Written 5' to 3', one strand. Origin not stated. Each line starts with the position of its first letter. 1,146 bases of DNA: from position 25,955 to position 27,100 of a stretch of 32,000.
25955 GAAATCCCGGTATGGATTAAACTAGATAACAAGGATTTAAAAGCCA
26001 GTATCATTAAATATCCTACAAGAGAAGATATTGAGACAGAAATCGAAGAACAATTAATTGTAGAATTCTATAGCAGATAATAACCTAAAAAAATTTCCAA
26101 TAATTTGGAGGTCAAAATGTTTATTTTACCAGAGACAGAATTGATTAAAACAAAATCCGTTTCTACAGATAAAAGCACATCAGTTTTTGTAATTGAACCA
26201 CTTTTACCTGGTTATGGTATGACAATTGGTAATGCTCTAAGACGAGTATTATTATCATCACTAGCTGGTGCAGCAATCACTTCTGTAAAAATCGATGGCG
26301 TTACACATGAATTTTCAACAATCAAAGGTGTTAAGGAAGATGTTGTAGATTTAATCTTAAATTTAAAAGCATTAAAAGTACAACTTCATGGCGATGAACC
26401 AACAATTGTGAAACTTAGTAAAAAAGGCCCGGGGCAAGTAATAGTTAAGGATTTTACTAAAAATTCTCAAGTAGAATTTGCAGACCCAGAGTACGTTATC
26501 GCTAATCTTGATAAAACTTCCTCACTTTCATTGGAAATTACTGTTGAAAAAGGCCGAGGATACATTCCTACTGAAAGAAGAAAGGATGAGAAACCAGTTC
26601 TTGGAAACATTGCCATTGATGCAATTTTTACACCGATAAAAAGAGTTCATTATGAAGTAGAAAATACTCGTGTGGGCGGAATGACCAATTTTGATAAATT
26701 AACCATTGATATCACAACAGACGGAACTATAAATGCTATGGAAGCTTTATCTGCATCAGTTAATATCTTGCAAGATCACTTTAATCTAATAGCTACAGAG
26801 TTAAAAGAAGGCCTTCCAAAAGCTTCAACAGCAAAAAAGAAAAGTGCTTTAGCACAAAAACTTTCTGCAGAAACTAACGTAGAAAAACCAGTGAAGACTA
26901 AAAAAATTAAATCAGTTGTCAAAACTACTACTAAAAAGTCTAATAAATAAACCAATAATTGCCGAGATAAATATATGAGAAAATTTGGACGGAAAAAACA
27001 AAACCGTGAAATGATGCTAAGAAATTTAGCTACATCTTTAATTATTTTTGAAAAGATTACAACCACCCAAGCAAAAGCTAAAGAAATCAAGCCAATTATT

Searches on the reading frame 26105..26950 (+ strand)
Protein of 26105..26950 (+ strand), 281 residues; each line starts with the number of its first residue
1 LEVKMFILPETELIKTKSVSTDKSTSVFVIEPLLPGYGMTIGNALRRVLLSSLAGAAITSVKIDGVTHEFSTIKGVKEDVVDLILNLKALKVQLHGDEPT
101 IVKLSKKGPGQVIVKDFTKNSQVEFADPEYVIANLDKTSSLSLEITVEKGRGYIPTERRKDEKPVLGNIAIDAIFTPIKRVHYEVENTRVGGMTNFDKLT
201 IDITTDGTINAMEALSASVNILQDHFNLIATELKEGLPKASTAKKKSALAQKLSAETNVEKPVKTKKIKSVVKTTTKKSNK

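Call 95: search_protein_families(library=pfam, proteins=[window:26105-26950:+], max_evalue=0.00001)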
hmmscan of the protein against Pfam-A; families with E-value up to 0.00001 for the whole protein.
window:26105-26950:+ (281 aa): 2 families
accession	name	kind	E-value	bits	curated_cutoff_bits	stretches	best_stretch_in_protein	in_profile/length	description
PF01000.31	RNA_pol_A_bac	-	6.1e-32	110.8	33.9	1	61-176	1-119/119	RNA polymerase Rpb3/RpoA insert domain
PF01193.29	RNA_pol_L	-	1.5e-22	79.5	24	1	31-226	1-74/74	RNA polymerase Rpb3/Rpb11 dimerisation domain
